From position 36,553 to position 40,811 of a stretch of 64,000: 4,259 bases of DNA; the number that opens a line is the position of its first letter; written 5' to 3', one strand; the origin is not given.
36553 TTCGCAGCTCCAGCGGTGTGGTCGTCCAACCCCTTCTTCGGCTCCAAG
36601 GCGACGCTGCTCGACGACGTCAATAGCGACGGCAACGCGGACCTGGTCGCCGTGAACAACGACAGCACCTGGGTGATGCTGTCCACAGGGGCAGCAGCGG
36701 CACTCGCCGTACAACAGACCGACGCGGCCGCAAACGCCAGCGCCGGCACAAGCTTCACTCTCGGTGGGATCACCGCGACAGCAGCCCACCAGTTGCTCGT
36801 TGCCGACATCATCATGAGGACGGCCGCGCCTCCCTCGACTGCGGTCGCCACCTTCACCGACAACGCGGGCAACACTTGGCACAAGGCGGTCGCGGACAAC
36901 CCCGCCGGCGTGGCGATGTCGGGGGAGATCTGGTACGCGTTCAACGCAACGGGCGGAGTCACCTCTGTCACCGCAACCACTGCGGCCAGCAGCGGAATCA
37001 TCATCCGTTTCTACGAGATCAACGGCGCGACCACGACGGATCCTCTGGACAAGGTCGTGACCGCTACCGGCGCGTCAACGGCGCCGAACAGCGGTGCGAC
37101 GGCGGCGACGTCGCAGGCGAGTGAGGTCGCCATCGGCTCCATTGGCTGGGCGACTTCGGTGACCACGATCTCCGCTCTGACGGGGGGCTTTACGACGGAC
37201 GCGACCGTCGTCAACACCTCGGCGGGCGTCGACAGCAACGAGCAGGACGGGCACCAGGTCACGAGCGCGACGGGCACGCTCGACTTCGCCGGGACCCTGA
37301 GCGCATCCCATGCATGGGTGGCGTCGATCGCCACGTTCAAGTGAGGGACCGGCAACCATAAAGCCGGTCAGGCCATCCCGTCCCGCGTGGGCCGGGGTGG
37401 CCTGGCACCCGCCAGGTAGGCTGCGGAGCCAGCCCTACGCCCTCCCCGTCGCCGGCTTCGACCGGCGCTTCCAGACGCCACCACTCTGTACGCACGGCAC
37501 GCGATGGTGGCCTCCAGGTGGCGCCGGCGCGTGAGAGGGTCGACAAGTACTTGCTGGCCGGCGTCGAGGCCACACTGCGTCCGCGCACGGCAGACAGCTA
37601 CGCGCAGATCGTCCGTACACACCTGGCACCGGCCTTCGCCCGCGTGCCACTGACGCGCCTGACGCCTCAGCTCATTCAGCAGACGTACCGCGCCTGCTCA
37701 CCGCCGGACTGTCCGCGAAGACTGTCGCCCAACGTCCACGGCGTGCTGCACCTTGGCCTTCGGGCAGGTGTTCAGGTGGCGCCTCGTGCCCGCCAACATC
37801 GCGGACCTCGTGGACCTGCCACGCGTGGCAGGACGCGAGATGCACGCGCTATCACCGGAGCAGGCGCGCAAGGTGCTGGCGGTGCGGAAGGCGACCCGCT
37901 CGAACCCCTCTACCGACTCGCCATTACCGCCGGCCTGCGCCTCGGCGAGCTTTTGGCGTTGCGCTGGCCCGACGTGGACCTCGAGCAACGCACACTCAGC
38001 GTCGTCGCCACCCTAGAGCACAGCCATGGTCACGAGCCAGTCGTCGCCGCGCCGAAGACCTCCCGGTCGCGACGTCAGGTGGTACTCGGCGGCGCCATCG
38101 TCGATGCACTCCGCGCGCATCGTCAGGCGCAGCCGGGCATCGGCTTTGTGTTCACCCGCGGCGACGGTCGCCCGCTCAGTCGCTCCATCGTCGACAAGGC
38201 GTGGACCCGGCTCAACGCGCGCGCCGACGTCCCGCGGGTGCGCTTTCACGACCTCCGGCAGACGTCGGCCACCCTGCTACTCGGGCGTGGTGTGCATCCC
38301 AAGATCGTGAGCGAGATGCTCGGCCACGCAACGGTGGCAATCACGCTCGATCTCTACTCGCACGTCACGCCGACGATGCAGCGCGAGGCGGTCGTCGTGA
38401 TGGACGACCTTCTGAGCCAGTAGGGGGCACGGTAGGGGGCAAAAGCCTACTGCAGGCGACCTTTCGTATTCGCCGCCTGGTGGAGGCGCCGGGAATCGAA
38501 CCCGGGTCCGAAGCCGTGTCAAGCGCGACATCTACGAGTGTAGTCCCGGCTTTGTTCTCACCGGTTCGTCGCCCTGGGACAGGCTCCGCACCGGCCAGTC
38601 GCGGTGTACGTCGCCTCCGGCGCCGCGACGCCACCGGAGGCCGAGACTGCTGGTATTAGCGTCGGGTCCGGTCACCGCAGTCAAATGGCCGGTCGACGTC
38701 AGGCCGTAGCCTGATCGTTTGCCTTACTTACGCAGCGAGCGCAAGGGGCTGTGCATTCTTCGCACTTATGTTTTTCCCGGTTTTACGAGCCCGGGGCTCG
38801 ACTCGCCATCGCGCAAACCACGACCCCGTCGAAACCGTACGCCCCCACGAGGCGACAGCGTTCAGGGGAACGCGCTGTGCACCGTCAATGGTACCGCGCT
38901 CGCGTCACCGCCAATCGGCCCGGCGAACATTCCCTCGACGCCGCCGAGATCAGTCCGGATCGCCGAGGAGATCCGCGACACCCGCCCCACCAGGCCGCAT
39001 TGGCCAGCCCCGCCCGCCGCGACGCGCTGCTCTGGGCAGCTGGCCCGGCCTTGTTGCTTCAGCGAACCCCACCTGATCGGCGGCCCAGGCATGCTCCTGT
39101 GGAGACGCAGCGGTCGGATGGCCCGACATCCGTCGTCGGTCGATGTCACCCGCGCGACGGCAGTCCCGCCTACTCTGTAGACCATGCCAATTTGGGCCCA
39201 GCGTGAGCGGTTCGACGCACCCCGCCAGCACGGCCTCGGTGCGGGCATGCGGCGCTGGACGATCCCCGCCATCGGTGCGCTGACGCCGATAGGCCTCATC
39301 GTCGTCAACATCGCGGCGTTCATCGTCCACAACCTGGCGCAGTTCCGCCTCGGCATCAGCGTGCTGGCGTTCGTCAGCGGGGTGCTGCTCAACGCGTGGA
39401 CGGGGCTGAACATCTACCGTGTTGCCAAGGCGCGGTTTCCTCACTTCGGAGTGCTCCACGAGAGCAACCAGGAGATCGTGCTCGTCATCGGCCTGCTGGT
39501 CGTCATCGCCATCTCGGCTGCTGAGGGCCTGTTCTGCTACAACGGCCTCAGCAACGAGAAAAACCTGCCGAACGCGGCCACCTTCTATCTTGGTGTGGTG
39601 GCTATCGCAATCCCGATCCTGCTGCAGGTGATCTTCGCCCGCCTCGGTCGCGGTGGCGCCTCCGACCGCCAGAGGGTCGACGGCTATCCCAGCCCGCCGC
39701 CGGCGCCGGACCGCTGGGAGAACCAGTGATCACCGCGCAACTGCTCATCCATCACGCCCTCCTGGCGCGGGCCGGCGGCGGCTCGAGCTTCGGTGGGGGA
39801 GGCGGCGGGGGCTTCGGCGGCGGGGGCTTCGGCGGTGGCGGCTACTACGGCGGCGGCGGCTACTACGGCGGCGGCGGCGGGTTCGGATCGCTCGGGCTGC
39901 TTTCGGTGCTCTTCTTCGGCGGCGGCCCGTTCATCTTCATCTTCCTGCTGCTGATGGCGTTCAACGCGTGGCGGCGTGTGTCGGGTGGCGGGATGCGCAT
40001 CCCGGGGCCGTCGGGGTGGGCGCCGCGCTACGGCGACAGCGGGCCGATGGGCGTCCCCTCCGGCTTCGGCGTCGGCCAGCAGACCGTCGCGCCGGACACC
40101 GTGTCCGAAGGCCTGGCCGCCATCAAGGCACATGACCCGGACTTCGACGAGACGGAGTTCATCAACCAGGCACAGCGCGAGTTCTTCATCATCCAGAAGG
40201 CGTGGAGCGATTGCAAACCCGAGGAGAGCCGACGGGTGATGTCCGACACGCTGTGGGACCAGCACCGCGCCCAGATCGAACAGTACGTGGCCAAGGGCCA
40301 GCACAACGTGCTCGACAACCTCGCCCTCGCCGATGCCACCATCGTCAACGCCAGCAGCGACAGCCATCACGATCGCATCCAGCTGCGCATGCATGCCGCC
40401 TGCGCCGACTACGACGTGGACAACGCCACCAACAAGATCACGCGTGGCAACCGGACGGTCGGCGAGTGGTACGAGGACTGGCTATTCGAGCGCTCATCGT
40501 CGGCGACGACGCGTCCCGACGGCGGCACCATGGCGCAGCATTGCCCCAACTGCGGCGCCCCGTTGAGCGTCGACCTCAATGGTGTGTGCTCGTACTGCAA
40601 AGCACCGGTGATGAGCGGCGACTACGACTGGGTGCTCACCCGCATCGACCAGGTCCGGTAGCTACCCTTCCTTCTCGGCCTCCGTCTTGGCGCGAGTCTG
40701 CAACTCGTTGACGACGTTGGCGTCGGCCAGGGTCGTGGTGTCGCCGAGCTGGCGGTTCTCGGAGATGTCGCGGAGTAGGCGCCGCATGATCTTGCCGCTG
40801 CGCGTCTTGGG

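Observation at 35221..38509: A 3.3-kb integrative islet inserted into the 3' end of the tmRNA gene, bounded by perfect 39-bp direct repeats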

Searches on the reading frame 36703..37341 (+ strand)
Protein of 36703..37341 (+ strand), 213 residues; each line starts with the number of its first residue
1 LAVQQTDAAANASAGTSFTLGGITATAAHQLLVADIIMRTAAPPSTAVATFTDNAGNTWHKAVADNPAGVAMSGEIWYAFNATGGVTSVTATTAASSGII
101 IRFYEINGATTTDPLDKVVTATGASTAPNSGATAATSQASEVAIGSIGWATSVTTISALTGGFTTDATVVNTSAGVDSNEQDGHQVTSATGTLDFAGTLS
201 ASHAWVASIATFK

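Call 74: search_protein_representatives(protein=window:36703-37341:+)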
Query: 213 residues. Proteins with E-value up to 0.001 (for the whole library): 1391; up to 1e-10: 183; up to 1e-30: 8. The best 150 are listed.
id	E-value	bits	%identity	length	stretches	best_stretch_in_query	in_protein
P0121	1.4e-120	416.3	100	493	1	1-213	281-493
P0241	1.1e-50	188.4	54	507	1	3-213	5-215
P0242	9.4e-38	146.3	38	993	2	10-213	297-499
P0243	9.2e-36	139.8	42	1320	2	2-212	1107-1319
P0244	2.0e-34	135.4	41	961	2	4-213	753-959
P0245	8.0e-34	133.4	40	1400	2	3-212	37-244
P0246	1.8e-31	125.8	39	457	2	13-213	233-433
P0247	2.0e-31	125.6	44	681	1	6-213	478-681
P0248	1.1e-30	123.3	44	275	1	9-212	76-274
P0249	4.8e-30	121.1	41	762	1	3-212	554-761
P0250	2.5e-29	118.8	44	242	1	8-213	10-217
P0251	5.1e-29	117.8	44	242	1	3-212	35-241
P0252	6.6e-29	117.4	42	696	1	3-212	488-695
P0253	1.5e-28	116.3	41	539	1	1-213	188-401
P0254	2.1e-28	115.7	38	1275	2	2-212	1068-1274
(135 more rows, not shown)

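Call 81: predict_structure(alignment_id=A3)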
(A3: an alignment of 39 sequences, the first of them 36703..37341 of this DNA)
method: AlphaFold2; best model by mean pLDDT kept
length: 213 residues; sequences in the alignment: 39
mean_pLDDT: 98.0   pTM: 0.93
mean pLDDT of the five models: 98.0, 98.0, 97.9, 97.9, 97.7
residues with pLDDT >= 90: 213; 70-90: 0; 50-70: 0; < 50: 0
segments of 3 or more residues with pLDDT < 50: none
pLDDT, mean of each block of 10 residues (from residue 1): 98 98 98 99 98 99 97 98 98 98 98 98 98 97 98 96 98 97 98 98 98 98
secondary structure, 60 per line:
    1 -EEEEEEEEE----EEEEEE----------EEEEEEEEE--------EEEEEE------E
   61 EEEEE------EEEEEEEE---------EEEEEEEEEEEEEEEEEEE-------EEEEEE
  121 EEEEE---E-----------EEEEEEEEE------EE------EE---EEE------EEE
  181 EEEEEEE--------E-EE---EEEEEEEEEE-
elements in order: E2-10 E15-20 E31-39 E48-53 E60-65 E72-79 E89-107 E115-125 E141-149 E169-171 E178-187 E203-212

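Call 84: fold_search(model_id=the predicted structure, library=pdb)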
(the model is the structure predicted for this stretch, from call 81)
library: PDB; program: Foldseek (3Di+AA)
matches with E <= 10: 661; with E <= 0.001: 0
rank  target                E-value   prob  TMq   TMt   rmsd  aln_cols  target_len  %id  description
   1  4llf_A                8.6e-03  0.18  0.24  0.19  18.7       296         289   10  Crystal structure of Cucumber Necrosis Virus (released 2013-10-30)
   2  5jxa_H                1.7e-02  0.09  0.18  0.17  20.6       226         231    9  Crystal structure of ligand-free VRC03 antigen-binding fragment. (released 2016-07-27)
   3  8t2v_A                1.8e-02  0.12  0.22  0.07  24.1       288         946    8  Cryo-EM Structures of Full-length Integrin alphaIIbbeta3 in Native Lipids (released 2023-07-26)
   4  3s0m                  2.0e-02  0.08  0.17  0.12  16.8       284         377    8  A Structural Element that Modulates Proton-Coupled Electron Transfer in Oxalate Decarboxylase (released 2012-04-25)
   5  5hi0                  2.3e-02  0.08  0.19  0.13  16.6       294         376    7  The Substrate Binding Mode and Chemical Basis of a Reaction Specificity Switch in Oxalate Decarboxylase (released 2016-04-06)
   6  7ye3_A                2.8e-02  0.21  0.31  0.26  11.6       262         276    8  Crystal structure of Lactobacillus rhamnosus 4-deoxy-L-threo-5-hexosulose-uronate ketol-isomerase KduI complexed with  (released 2023-07-05)
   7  1uw8                  3.2e-02  0.06  0.18  0.12  17.0       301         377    7  CRYSTAL STRUCTURE OF OXALATE DECARBOXYLASE (released 2004-02-19)
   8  6i56_A                3.4e-02  0.14  0.25  0.21  28.7       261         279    9  Crystal structure of PBSX exported protein XepA (released 2019-11-20)
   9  6i56_B                3.9e-02  0.12  0.23  0.19  29.2       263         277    8  Crystal structure of PBSX exported protein XepA (released 2019-11-20)
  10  3fcs_A                4.5e-02  0.05  0.17  0.05  24.3       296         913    8  Structure of complete ectodomain of integrin aIIBb3 (released 2009-01-20)
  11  7e4s_E                4.8e-02  0.09  0.24  0.20  16.6       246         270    8  Crystal structure of Lactobacillus rhamnosus 4-deoxy-L-threo-5-hexosulose-uronate ketol-isomerase KduI complexed with  (released 2022-02-23)
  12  8ic8_A                4.8e-02  0.08  0.25  0.17  15.3       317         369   12  Exo-alpha-D-arabinofuranosidase from Microbacterium arabinogalactanolyticum (released 2023-08-16)
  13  1xru_A                5.1e-02  0.21  0.31  0.26   9.8       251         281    8  Crystal Structure of 5-keto-4-deoxyuronate Isomerase from Eschericia coli (released 2005-04-05)
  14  7vgk_D                5.8e-02  0.18  0.33  0.29  13.5       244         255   10  Crystal structure of Lactobacillus rhamnosus 4-deoxy-L-threo-5-hexosulose-uronate ketol-isomerase KduI (released 2022-10-19)
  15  6i56_C                5.8e-02  0.11  0.24  0.20  29.1       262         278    8  Crystal structure of PBSX exported protein XepA (released 2019-11-20)
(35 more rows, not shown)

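Call 87: search_protein_families(library=pfam, alignment_id=A3, max_evalue=0.01)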
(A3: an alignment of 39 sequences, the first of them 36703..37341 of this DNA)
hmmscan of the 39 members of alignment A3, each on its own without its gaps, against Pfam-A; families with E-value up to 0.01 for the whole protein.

A. member 1, window:36703-37341:+ (213 aa): 0 families

B. families by the number of members that match (of 39 scanned): 4 families
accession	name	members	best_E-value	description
PF13620.12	CarboxypepD_reg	1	1.3e-09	Carboxypeptidase regulatory-like domain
PF13715.12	CarbopepD_reg_2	1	0.0011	CarboxypepD_reg-like domain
PF01916.23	DS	1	0.0031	Deoxyhypusine synthase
PF14686.12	fn3_3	1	0.0037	Polysaccharide lyase family 4, domain II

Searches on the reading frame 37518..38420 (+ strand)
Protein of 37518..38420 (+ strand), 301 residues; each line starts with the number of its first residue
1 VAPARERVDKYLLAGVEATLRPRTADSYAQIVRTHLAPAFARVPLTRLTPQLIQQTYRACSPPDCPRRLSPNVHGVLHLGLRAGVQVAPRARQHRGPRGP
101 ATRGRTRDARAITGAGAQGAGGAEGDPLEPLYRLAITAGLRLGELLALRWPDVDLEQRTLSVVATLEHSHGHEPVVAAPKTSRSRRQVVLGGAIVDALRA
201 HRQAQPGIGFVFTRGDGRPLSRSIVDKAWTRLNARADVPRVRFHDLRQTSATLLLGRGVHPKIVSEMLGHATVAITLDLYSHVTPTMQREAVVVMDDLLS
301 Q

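Call 10: search_protein_families(library=pfam, proteins=[window:37518-38420:+], max_evalue=0.01)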
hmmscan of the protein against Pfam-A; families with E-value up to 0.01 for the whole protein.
window:37518-38420:+ (301 aa): 2 families
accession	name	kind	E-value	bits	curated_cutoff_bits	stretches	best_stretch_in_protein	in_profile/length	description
PF00589.27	Phage_integrase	-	7.8e-24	84.8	27.1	1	132-285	28-170/172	Phage integrase family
PF14659.12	Phage_int_SAM_3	-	5.2e-06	27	22.6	1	7-57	5-54/58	Phage integrase, N-terminal SAM-like domain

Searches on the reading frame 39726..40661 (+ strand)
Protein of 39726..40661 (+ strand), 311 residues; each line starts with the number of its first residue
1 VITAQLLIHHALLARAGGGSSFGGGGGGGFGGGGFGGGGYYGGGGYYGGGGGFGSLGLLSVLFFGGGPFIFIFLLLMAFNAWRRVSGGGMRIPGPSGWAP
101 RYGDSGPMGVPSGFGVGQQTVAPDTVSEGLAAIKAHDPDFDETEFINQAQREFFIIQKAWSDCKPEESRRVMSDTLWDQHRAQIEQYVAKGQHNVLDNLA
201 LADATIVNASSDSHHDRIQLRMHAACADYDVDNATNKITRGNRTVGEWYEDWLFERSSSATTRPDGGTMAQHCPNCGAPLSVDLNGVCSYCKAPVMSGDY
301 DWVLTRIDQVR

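Call 10: search_protein_families(library=pfam, proteins=[window:39726-40658:+], max_evalue=0.01)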
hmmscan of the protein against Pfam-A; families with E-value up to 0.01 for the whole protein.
window:39726-40658:+ (311 aa): 4 families
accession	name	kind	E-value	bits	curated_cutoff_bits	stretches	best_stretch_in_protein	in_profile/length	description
PF04280.21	Tim44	-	1.7e-20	74.1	29.6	1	127-261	2-136/147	Tim44-like domain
PF06677.18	Auto_anti-p27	-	0.00066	20.1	24.1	0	266-280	10-25/40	Sjogren's syndrome/scleroderma autoantigen 1 (Autoantigen p27)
PF13248.11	Zn_ribbon_3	-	0.0012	18.7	27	0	273-280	5-12/26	zinc-ribbon domain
PF12773.13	DZR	-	0.0053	17.3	27.3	1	270-296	12-35/45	Double zinc ribbon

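Call 13: find_encoding_contigs(protein=window:39726-40661:+, flank=10000, max_places=10)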
Protein window:39726-40661:+ (311 aa): 1 contig read that carries it; 1 place shown.
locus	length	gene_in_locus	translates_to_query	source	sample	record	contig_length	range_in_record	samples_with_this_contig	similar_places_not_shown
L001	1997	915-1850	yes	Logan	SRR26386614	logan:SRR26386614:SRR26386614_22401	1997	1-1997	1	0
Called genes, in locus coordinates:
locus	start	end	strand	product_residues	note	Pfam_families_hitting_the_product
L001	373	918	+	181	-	-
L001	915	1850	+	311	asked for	-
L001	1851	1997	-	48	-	?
